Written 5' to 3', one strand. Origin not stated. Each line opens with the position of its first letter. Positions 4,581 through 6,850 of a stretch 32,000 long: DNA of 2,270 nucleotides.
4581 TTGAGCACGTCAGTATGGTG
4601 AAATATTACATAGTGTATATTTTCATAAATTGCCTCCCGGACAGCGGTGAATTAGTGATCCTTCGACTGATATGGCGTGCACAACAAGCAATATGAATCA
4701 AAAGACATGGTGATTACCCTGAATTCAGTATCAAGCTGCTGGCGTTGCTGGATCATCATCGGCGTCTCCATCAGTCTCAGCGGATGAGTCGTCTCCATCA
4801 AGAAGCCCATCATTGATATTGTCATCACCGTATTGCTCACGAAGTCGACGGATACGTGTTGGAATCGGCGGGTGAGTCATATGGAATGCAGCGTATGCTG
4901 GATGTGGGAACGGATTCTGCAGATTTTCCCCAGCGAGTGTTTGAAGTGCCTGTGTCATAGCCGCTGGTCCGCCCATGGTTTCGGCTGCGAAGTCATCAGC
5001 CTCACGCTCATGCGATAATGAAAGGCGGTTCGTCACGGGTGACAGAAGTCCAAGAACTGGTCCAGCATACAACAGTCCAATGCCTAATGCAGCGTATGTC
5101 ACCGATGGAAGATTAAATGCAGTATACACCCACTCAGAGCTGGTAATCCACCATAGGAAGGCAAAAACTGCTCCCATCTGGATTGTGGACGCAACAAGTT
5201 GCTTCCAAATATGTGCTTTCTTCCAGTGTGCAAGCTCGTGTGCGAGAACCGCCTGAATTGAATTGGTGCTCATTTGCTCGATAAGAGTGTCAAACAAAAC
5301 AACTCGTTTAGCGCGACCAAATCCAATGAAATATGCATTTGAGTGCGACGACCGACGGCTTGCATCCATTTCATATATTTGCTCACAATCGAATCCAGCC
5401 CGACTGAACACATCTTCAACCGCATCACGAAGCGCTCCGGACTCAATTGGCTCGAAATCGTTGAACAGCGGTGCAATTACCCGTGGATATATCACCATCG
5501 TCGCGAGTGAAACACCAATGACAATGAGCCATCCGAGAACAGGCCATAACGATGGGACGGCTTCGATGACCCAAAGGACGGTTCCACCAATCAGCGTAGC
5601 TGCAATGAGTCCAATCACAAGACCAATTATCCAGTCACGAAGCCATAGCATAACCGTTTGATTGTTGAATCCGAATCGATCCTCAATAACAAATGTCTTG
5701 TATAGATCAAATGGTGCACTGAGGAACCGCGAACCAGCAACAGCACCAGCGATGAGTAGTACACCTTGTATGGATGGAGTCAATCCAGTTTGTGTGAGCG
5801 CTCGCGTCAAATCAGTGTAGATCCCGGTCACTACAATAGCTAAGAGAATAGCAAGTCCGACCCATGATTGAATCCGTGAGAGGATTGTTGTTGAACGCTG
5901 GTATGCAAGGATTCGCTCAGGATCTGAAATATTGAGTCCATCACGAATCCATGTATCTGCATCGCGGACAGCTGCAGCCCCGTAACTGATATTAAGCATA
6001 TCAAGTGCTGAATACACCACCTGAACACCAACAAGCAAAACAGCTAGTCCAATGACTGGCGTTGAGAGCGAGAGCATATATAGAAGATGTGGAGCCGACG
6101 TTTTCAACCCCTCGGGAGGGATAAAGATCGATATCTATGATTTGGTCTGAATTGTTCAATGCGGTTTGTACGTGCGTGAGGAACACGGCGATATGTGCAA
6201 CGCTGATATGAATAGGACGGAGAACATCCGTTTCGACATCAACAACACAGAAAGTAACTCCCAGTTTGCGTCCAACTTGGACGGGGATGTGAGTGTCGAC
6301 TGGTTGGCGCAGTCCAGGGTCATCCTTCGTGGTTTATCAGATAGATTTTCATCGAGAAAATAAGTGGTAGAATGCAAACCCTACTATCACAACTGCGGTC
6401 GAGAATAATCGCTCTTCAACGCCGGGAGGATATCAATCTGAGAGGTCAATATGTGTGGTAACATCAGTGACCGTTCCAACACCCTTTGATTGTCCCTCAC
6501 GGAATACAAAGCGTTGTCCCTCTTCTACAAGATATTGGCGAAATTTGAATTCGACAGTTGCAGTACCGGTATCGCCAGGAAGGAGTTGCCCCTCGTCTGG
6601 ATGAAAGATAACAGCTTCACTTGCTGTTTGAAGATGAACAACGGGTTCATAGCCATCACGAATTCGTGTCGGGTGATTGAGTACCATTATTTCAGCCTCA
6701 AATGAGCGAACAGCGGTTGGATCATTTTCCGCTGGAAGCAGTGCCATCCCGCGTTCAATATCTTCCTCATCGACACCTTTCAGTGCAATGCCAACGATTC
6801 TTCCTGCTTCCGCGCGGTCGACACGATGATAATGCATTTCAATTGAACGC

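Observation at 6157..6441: Orphan tnpB 3' remnant (the omega-RNA-coding part only) wedged between two housekeeping genes; its terminus supplies the GTPase stop codon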

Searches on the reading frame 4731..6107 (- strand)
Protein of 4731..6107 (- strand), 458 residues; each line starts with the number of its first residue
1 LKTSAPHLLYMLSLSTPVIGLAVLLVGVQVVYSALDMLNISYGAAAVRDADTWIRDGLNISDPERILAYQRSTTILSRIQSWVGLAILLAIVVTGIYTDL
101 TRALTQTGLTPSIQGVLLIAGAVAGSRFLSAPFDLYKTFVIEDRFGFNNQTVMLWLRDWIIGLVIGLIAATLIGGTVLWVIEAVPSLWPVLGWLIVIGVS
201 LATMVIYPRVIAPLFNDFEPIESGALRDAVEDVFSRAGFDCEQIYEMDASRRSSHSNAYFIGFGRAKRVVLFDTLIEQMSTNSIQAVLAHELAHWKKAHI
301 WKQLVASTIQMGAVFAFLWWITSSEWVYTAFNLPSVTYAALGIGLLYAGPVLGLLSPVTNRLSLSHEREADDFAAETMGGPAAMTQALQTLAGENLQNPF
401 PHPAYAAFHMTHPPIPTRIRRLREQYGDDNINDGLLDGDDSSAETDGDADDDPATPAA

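Call 5: search_protein_families(library=pfam, proteins=[window:4731-6107:-], max_evalue=10)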
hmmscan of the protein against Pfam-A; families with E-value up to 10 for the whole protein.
window:4731-6107:- (458 aa): 5 families
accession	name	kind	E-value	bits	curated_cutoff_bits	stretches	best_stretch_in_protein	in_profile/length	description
PF16491.10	Peptidase_M48_N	-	2e-36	126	27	1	66-216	27-178/179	CAAX prenyl protease N-terminal, five membrane helices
PF01435.24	Peptidase_M48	-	2.2e-36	125.9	20.3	1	222-424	3-184/186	Peptidase family M48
PF05569.17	Peptidase_M56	-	0.0092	15.6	31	1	267-311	176-220/296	BlaR1 peptidase M56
PF10026.15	DUF2268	-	0.037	14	23.6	1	244-295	25-76/195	Predicted Zn-dependent protease (DUF2268)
PF10263.15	SprT-like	-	0.1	12.9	25.6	1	265-295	42-72/108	SprT-like family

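Call 6: search_protein_families(library=ncbifam, proteins=[window:4731-6107:-], max_evalue=10)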
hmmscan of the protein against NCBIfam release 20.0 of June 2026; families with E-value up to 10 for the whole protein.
window:4731-6107:- (458 aa): 11 families
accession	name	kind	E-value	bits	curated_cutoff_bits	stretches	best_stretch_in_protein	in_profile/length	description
NF003965.0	PRK05457.1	equivalog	5.5e-10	39.1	245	1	252-425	101-284/285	protease HtpX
NF002826.0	PRK03001.1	equivalog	9.8e-09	34.8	369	1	226-398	70-233/285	zinc metalloprotease HtpX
NF003425.0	PRK04897.1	equivalog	1.1e-08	34.7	355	1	194-424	47-297/298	zinc metalloprotease HtpX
NF002669.0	PRK02391.1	equivalog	6.9e-08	32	341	1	253-394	102-242/298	zinc metalloprotease HtpX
NF002839.0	PRK03072.1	equivalog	2.1e-07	30.3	412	2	257-401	101-242/291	zinc metalloprotease HtpX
NF002363.0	PRK01345.1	equivalog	3.4e-07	29.7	422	1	226-395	69-230/318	zinc metalloprotease HtpX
NF002775.0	PRK02870.1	equivalog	1.8e-06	27.4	285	1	243-399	135-286/338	zinc metalloprotease HtpX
NF002322.0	PRK01265.1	equivalog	5.9e-05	22.7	275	1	151-382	5-237/325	zinc metalloprotease HtpX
NF000326.1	blaR1_generic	equivalog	0.0035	15.7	400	1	263-321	174-233/585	BlaR1 family beta-lactam sensor/signal transducer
NF052399.1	M48_lipo_LoiP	exception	0.017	14.6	365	1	269-307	107-145/247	metalloprotease LoiP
NF033109.1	sensor_MecR1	exception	0.24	9.9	1200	1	251-322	166-230/585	beta-lactam sensor/signal transducer MecR1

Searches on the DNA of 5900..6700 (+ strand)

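Call 8: search_dna_similar(query=window:6100-6480:+, collection=plasmids, mode=distant, max_evalue=0.01)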
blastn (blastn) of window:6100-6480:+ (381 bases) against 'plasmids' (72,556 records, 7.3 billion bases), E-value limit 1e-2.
Records with a match: 25; places in all: 33; records where one place covers at least 80% of the query: 0.
Best place of each record, by identity: 80-90% 1; 60-80% 24.
By first word of the organism name: Haladaptatus 4; Natribaculum 3; Haloarcula 3; Natrinema 2; Natronorubrum 2; Halobellus 2; Halarchaeum 2; Natrononativus 1; Salinigranum 1; Halorientalis 1; and 4 more.
By predicted mobility (MOB-suite, as given by PLSDB): non-mobilizable 25.
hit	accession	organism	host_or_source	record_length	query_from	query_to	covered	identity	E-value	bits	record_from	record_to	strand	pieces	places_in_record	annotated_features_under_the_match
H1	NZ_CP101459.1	Natrononativus amylolyticus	cell culture,sediment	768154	55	339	75%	68.8%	2e-22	113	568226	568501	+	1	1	transposase | regulatory P domain-containing protein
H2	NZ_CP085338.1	Haladaptatus halobius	cell culture,saline soil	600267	54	337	75%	68.4%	2e-16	94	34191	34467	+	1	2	transposase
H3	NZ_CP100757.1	Natrinema gelatinilyticum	marine sediment,sediment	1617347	64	337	72%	70.3%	7e-23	115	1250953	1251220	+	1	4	record has no annotation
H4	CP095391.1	Natribaculum breve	cell culture,saline soil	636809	54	319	70%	71.4%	7e-29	134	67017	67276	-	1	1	none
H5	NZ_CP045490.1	Natronorubrum aibiense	single cell,Xinjiang Aibi Salt Lake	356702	96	344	65%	70.9%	8e-22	111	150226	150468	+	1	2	none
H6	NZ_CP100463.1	Salinigranum marinum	cell culture,Saline soil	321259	54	295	64%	72.3%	7e-29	135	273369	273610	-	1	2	TRAM domain-containing protein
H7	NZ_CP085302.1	Haladaptatus pallidirubidus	cell culture,saline soil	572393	100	338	63%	72.6%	4e-25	122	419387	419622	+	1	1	transposase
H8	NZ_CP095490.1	Halorientalis marina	cell culture,salt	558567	59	293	62%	70.6%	2e-22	113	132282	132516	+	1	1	RNA-guided endonuclease TnpB family protein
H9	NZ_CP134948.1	Halobellus sp. DFY28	cell culture,sediment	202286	59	293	62%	70.6%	2e-22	113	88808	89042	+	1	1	RNA-guided endonuclease TnpB family protein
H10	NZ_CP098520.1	Haloplanus sp. HW8-1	cell culture,salt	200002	59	293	62%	70.2%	3e-21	109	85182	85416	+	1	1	RNA-guided endonuclease TnpB family protein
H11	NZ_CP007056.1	Halostagnicola larsenii XH-48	-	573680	96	300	54%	72.9%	2e-23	117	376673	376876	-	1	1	none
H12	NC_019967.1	Natrinema pellirubrum DSM 15624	-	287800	96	293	52%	72.7%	7e-23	115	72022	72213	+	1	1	RNA-guided endonuclease TnpB family protein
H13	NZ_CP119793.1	Haladaptatus sp. QDMS2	cell culture,sediment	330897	96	289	51%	73.7%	5e-24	119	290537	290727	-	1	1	transposase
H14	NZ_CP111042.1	Haladaptatus caseinilyticus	cell culture,sediment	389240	96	294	52%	70.9%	5e-18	100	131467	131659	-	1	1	transposase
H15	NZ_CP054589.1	Halolamina sp. CBA1230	solar salt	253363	100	294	51%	71.8%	3e-20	105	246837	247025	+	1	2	RNA-guided endonuclease TnpB family protein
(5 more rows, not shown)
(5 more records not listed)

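Call 10: get_annotated_region(hit=H8, flank=2500)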
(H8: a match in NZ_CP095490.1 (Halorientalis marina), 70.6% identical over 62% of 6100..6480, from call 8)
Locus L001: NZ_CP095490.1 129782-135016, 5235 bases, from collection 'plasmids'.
description: Halorientalis marina strain GDY88 plasmid unnamed3, complete sequence
organism: Halorientalis marina (NCBI taxid 2931976)
taxonomy: Archaea; Euryarchaeota; Halobacteria; Halobacteriales; Haloarculaceae; Halorientalis; Halorientalis marina
host: -; source: cell culture,salt; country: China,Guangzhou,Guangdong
typing (MOB-suite, as given by PLSDB): non-mobilizable; mating-pair formation MPF_T
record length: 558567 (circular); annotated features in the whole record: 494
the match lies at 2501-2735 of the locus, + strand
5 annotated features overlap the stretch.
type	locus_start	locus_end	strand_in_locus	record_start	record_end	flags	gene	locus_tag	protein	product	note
CDS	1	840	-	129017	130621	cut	-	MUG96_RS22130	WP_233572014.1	AAA family ATPase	-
CDS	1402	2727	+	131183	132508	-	-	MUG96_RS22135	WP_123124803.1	RNA-guided endonuclease TnpB family protein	-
CDS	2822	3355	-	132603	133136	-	-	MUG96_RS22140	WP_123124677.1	hypothetical protein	-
CDS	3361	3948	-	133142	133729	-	-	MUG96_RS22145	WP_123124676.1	helix-turn-helix domain-containing protein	-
CDS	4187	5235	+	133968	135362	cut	-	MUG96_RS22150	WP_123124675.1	protein adenylyltransferase SelO family protein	-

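Call 11: get_annotated_region(hit=H1, flank=2500)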
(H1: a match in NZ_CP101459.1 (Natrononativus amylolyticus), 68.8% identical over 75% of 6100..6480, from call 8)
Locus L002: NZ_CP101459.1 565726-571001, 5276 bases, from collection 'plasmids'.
description: Natrononativus amylolyticus strain CGA73 plasmid unnamed1, complete sequence
organism: Natrononativus amylolyticus (NCBI taxid 2963434)
taxonomy: Archaea; Euryarchaeota; Halobacteria; Halobacteriales; Natrialbaceae; Natrononativus; Natrononativus amylolyticus
host: -; source: cell culture,sediment; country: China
typing (MOB-suite, as given by PLSDB): non-mobilizable
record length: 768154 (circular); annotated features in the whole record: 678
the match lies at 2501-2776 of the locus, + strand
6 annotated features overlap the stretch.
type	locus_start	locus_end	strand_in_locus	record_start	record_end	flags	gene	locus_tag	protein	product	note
CDS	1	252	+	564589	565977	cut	-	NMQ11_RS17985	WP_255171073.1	M20/M25/M40 family metallo-hydrolase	-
CDS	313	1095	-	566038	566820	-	-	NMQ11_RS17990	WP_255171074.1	hypothetical protein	-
CDS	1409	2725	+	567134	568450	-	-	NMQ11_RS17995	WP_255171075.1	transposase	-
CDS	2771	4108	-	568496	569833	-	-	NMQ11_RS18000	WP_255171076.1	regulatory P domain-containing protein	-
CDS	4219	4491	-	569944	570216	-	-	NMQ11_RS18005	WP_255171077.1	hypothetical protein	-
CDS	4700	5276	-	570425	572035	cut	-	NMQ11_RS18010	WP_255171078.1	hypothetical protein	-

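Call 17: search_rna_families(source=window, start=5900, end=6700, threshold=evalue, max_evalue=10, show_alignments=2)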
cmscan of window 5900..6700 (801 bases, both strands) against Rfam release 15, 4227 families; matches with E-value up to 10: 1.
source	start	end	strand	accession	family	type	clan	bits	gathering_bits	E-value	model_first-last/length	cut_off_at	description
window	6252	6427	+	RF02656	sot0042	Gene; sRNA;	-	27.4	88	4.4e-05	1-174/174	no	Sense overlapping transcript RNA 0042 (sot)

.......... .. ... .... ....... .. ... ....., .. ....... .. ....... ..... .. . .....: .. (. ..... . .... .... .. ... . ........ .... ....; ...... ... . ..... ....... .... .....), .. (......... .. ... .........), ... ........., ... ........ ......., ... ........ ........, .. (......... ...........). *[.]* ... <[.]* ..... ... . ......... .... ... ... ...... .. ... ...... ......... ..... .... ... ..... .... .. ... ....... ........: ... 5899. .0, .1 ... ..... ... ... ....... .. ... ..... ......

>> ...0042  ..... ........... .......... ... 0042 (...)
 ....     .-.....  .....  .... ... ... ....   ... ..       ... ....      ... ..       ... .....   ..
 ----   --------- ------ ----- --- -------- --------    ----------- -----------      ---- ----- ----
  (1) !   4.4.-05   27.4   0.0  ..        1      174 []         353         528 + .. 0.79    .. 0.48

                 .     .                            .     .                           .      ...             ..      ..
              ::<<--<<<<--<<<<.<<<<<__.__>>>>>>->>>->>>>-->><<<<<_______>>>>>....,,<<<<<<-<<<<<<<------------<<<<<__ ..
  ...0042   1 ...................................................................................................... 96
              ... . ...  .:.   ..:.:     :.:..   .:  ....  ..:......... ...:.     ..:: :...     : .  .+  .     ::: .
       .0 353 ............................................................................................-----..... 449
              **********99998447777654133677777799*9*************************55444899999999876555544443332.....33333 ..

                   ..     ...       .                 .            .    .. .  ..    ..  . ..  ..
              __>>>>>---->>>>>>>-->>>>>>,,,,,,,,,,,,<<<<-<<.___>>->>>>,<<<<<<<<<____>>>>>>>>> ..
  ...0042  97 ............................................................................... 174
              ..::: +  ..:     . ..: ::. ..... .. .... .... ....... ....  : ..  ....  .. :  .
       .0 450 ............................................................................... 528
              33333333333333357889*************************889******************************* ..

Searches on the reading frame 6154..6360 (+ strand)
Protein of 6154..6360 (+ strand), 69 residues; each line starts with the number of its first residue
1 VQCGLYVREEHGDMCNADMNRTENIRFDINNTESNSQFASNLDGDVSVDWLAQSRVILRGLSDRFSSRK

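Call 5: search_protein_families(library=pfam, proteins=[window:6154-6360:+], max_evalue=10)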
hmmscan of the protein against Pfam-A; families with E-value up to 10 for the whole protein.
seq(69 aa): 1 family
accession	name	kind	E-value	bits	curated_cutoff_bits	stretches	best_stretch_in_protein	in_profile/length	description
PF21520.3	ITGAX-like_Ig_3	-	0.04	13.9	27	1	19-54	104-139/181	Integrin alpha-X-like, Ig-like domain 3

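Call 6: search_protein_families(library=ncbifam, proteins=[window:6154-6360:+], max_evalue=10)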
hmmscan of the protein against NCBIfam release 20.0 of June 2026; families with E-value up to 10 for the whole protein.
seq(69 aa): 0 families

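Call 7: find_homologous_proteins(query=window:6154-6360:+, max_evalue=1)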
Query seq(69 aa) (69 aa): 1 proteins with E <= 1 among 1 candidates.
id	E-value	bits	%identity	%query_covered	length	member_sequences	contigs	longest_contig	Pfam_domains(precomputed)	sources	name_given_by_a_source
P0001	1.7e-24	102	79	100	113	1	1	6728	PF07282.19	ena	-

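Call 13: find_encoding_contigs(protein=P0001, flank=10000, max_places=10)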
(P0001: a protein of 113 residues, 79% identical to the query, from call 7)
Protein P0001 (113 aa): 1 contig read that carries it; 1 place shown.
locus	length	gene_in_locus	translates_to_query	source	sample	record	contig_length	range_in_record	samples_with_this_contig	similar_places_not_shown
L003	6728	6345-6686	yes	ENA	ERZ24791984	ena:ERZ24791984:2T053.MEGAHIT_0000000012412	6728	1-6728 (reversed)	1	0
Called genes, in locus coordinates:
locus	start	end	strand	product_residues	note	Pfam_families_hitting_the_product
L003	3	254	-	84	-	?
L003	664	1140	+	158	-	PF08069:Ribosomal_S13_N, PF00312:Ribosomal_S15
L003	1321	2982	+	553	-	PF27238:rrnAC1427_C (weak)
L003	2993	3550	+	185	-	-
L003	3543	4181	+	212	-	PF01015:Ribosomal_S3Ae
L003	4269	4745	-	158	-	PF00127:Copper-bind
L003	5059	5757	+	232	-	PF01066:CDP-OH_P_transf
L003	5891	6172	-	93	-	PF23423:DUF7111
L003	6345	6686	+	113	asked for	PF07282:Cas12f1-like_TNB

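Call 68: list_cluster_members(proteins=[L003:664-1137:+, L003:3543-4178:+, L003:5059-5754:+, L003:1321-2979:+])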
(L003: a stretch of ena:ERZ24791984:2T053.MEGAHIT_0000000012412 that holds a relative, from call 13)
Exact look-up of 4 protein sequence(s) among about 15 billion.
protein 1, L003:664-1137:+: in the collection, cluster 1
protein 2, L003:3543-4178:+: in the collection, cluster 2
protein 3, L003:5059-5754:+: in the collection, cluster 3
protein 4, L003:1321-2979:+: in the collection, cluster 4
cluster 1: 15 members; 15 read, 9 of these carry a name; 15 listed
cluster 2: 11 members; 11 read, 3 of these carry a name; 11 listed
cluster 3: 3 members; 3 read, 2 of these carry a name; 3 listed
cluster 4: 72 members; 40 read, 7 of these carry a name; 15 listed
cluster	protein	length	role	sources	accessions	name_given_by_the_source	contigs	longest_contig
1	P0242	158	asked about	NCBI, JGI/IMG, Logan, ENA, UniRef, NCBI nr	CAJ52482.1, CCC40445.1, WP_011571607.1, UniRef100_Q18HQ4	30S ribosomal protein S15 [Haloquadratum walsbyi] | small subunit ribosomal protein S15 | Small ribosomal subunit protein uS15 n=2 Tax=Haloquadratum walsbyi TaxID=293091 ...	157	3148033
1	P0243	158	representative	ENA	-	-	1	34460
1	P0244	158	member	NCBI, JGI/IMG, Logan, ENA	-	small subunit ribosomal protein S15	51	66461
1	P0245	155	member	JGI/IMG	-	small subunit ribosomal protein S15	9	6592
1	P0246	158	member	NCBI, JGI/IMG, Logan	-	SSU ribosomal protein S15P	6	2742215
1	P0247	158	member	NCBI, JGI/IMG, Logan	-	SSU ribosomal protein S15P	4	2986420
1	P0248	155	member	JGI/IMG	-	small subunit ribosomal protein S15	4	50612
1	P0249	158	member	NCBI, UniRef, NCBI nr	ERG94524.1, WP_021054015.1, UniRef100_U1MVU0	30S ribosomal protein S15 [Haloquadratum walsbyi] | Small ribosomal subunit protein uS15 n=1 Tax=Haloquadratum walsbyi J07HQW2 TaxID=1238425 ...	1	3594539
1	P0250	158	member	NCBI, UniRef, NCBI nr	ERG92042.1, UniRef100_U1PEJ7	MAG: ribosomal protein S15P/S13E [Haloquadratum walsbyi J07HQW1] | Small ribosomal subunit protein uS15 n=1 Tax=Haloquadratum walsbyi J07HQW1 TaxID=1238424 ...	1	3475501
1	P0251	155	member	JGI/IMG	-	Ribosomal protein S15P/S13E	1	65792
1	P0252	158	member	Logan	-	-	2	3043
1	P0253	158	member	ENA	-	-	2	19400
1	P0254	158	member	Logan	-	-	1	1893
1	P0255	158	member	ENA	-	-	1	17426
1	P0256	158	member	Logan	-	-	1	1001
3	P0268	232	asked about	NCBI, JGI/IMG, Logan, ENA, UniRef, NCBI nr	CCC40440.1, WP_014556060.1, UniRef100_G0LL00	protein sorting system archaetidylserine synthase [Haloquadratum walsbyi] | CDP-diacylglycerol--serine O-phosphatidyltransferase | Probable archaetidylserine synthase n=1 Tax=Haloquadratum walsbyi (strain DSM 16854 / JCM ...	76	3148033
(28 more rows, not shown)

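Call 69: find_encoding_contigs(protein=P0268, flank=4000, max_places=6)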
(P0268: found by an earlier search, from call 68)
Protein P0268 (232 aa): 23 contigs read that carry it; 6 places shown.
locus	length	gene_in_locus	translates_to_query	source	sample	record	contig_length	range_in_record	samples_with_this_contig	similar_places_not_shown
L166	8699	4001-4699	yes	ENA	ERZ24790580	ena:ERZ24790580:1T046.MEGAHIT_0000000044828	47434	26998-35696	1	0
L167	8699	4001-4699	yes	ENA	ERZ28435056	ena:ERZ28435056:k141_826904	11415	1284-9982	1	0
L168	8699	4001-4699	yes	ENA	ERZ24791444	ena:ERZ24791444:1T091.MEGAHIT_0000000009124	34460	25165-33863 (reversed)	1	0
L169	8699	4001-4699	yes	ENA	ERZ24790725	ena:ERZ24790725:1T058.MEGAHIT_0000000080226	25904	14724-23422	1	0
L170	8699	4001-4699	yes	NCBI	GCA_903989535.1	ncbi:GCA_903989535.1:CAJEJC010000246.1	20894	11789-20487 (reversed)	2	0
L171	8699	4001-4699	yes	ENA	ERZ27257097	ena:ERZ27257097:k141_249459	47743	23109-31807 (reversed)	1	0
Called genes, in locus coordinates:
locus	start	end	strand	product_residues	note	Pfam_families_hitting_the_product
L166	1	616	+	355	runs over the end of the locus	PF26356:Pelota_N, PF03464:eRF1_2 (weak), PF03465:eRF1_3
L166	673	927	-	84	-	PF02423:OCD_Mu_crystall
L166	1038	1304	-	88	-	PF26047:DUF8015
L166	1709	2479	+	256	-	PF02633:Creatininase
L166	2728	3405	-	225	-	PF13462:Thioredoxin_4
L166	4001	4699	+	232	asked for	PF01066:CDP-OH_P_transf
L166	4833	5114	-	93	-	PF23423:DUF7111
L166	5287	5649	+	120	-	PF07282:Cas12f1-like_TNB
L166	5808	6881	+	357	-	PF00494:SQS_PSY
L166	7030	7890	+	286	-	PF00510:COX3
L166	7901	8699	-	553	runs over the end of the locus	PF02254:TrkA_N, PF02080:TrkA_C, PF02254:TrkA_N, PF02080:TrkA_C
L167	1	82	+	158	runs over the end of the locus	PF08069:Ribosomal_S13_N, PF00312:Ribosomal_S15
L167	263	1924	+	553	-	PF27238:rrnAC1427_C (weak)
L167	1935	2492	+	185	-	-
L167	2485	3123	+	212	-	PF01015:Ribosomal_S3Ae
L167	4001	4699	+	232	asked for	PF01066:CDP-OH_P_transf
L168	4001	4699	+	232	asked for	PF01066:CDP-OH_P_transf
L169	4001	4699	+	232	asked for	PF01066:CDP-OH_P_transf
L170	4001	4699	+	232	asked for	PF01066:CDP-OH_P_transf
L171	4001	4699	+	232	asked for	PF01066:CDP-OH_P_transf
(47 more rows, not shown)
